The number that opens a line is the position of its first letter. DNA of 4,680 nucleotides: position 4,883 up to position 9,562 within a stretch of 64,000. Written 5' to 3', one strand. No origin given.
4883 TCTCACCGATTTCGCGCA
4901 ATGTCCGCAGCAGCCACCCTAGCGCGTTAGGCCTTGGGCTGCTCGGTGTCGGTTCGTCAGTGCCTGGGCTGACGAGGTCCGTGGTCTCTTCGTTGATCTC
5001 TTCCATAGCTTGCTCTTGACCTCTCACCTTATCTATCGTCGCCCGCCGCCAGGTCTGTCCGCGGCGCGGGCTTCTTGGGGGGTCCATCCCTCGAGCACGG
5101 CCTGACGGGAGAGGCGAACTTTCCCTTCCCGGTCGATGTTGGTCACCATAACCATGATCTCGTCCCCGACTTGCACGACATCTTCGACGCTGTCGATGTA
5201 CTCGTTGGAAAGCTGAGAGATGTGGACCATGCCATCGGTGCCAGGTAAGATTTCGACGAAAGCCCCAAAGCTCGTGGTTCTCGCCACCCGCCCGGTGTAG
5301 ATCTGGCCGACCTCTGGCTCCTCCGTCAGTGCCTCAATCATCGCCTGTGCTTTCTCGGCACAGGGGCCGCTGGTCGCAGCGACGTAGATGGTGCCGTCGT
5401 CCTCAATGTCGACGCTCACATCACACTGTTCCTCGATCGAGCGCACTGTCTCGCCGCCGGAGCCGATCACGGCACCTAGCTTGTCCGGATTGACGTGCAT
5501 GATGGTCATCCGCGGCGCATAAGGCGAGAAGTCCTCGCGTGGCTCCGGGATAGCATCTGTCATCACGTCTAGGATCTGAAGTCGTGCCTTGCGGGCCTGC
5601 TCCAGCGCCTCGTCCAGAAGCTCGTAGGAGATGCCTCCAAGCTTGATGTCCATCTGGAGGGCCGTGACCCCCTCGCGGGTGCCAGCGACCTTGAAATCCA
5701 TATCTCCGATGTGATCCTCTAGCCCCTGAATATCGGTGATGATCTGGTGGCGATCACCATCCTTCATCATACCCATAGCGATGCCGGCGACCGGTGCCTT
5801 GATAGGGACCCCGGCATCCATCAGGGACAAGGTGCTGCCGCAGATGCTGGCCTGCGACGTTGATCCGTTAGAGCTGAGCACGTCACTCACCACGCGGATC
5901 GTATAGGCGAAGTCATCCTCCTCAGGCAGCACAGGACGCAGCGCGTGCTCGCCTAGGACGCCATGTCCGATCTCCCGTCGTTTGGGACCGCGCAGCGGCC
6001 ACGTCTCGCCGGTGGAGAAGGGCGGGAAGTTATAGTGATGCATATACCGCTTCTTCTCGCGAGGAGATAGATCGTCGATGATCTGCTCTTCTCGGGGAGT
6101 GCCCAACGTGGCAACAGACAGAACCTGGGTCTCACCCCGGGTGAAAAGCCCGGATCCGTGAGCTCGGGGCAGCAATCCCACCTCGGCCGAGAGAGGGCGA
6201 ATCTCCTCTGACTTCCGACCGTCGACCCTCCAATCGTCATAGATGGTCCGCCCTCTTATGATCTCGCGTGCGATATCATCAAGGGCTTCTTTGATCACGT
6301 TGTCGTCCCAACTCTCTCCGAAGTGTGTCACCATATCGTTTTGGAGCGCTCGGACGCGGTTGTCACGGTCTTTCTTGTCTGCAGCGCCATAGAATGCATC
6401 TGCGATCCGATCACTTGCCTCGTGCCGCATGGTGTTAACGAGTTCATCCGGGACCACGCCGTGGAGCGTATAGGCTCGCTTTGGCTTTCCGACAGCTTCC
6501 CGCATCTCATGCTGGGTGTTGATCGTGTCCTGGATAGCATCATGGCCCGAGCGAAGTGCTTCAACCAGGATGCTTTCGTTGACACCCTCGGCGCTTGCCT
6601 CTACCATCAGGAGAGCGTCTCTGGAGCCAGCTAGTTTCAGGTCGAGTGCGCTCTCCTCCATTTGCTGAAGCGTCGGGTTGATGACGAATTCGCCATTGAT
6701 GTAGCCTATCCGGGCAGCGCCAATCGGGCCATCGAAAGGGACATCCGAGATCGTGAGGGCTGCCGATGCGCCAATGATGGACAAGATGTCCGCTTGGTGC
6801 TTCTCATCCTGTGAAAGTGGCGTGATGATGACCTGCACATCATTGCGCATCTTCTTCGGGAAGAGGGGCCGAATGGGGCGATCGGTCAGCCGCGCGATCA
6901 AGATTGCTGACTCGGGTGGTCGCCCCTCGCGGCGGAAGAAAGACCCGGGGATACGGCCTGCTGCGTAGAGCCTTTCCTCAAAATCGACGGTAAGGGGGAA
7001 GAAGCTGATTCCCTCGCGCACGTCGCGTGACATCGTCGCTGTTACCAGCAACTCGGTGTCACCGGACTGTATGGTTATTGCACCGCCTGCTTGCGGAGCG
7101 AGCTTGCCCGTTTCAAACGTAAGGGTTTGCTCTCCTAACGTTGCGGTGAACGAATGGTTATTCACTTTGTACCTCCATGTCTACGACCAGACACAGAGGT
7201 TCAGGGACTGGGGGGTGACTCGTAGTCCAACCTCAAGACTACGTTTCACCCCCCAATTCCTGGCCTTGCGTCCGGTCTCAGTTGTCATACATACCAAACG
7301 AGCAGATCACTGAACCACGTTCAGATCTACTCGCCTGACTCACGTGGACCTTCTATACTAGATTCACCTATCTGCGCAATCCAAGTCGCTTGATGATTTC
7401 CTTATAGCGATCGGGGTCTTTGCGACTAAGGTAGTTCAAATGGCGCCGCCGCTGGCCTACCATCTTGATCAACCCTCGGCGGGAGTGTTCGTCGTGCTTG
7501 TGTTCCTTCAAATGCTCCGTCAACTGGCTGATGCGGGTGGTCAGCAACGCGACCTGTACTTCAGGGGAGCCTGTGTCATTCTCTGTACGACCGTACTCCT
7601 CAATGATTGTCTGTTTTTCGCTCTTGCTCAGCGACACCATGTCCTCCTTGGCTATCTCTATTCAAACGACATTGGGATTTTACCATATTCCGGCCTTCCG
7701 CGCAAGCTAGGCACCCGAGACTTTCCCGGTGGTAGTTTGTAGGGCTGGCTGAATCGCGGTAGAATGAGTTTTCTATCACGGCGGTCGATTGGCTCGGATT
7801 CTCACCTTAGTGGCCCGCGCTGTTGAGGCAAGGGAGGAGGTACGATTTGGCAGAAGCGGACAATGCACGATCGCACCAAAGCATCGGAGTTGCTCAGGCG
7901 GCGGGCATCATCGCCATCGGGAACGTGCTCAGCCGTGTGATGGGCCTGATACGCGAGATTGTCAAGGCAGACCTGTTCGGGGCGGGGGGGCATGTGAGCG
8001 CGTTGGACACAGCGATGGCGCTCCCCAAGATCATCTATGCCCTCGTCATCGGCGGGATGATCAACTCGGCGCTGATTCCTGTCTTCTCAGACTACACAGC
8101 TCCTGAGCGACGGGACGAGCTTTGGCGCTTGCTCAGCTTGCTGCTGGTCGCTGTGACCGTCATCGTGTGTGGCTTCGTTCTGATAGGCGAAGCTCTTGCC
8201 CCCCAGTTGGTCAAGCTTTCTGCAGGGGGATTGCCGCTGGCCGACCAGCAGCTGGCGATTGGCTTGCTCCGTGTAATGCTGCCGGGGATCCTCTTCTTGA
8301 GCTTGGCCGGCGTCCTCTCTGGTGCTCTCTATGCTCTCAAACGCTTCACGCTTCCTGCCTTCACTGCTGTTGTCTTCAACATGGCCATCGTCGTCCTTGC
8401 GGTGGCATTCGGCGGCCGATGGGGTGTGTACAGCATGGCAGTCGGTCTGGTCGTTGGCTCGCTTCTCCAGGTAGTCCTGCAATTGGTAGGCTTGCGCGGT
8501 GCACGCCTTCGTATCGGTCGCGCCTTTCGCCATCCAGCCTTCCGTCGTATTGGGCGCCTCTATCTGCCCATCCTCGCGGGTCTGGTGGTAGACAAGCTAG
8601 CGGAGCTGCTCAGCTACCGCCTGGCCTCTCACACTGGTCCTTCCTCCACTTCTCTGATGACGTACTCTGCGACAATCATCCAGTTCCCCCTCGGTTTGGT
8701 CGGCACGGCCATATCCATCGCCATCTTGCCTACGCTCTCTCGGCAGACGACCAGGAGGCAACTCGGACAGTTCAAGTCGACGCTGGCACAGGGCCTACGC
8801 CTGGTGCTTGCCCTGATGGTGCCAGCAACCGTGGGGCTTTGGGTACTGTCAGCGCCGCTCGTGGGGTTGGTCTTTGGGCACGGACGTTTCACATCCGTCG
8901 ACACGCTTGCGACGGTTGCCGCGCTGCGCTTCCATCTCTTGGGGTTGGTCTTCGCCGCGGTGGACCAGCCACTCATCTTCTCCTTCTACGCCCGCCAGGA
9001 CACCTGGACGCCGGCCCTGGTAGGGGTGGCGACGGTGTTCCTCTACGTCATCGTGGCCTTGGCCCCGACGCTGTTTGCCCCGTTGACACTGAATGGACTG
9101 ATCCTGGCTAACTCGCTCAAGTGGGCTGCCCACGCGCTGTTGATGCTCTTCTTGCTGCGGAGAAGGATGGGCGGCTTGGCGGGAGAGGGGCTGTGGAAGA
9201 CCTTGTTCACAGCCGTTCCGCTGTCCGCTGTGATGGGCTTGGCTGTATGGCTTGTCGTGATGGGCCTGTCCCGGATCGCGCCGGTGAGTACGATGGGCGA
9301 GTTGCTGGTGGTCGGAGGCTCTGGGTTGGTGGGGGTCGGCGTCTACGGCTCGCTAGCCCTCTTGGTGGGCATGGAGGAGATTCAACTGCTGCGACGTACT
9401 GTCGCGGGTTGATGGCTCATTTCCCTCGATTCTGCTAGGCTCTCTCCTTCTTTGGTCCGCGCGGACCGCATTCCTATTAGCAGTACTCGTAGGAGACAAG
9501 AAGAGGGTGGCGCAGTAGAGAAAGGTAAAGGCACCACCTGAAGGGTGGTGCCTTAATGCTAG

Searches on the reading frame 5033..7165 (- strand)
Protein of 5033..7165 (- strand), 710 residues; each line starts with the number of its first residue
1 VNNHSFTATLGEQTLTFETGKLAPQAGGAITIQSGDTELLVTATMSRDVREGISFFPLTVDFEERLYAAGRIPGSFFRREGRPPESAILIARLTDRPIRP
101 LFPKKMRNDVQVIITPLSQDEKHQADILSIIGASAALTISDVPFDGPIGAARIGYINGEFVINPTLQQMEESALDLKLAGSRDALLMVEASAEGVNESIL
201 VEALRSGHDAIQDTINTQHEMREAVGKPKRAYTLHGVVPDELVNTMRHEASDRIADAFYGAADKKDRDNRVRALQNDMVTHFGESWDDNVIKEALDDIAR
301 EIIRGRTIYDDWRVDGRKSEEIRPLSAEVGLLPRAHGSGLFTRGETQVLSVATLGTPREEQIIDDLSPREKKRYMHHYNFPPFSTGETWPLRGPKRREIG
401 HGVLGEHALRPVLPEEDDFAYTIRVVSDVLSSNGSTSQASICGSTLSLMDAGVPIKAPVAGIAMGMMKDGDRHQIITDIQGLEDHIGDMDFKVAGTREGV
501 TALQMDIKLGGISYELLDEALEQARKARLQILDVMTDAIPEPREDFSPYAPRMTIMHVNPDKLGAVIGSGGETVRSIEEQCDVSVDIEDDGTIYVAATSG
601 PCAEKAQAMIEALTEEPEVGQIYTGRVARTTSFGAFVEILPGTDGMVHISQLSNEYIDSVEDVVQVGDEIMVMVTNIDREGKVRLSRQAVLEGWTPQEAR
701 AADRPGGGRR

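Call 6: search_protein_families(library=pfam, proteins=[window:5033-7165:-], max_evalue=0.001)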
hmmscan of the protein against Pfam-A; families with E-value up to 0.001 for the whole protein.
window:5033-7165:- (710 aa): 5 families
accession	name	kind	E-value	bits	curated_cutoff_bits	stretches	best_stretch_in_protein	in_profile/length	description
PF01138.27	RNase_PH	-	2.3e-54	183.7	25.5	2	321-454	1-130/130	3' exoribonuclease family, domain 1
PF03725.20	RNase_PH_C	-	2.9e-22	78.8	20.8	2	146-209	1-66/67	3' exoribonuclease family, domain 2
PF00575.29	S1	-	6.2e-20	71.8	22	1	616-687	1-73/74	S1 RNA binding domain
PF00013.35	KH_1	-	2.4e-10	40.5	21.5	1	555-611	3-65/66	KH domain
PF03726.19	PNPase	-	3.4e-10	40.7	24.6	1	242-318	2-81/81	Polyribonucleotide nucleotidyltransferase, RNA binding domain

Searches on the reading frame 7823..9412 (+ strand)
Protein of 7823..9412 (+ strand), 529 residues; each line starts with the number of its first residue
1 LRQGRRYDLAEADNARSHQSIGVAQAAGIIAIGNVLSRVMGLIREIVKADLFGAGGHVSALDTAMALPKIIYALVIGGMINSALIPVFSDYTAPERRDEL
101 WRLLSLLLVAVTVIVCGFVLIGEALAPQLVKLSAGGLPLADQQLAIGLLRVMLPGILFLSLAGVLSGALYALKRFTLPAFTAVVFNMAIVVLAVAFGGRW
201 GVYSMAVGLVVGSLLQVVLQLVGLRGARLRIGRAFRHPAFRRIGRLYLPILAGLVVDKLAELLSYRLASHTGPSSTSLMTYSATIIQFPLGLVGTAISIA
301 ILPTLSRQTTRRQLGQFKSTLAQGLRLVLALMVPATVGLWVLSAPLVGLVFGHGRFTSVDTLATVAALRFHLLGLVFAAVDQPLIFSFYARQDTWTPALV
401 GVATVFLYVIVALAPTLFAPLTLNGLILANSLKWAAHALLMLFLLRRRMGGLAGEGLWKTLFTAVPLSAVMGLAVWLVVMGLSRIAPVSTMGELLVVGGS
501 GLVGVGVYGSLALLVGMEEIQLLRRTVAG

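Call 6: search_protein_families(library=pfam, proteins=[window:7823-9412:+], max_evalue=0.001)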
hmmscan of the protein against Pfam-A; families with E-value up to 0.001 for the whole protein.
window:7823-9412:+ (529 aa): 2 families
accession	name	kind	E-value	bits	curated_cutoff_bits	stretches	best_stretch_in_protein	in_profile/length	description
PF03023.19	MurJ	-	6.5e-81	272.7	27.4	1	49-478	2-432/451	Lipid II flippase MurJ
PF01554.23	MatE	-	6.9e-06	26.3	24.9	0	249-411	1-158/161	MatE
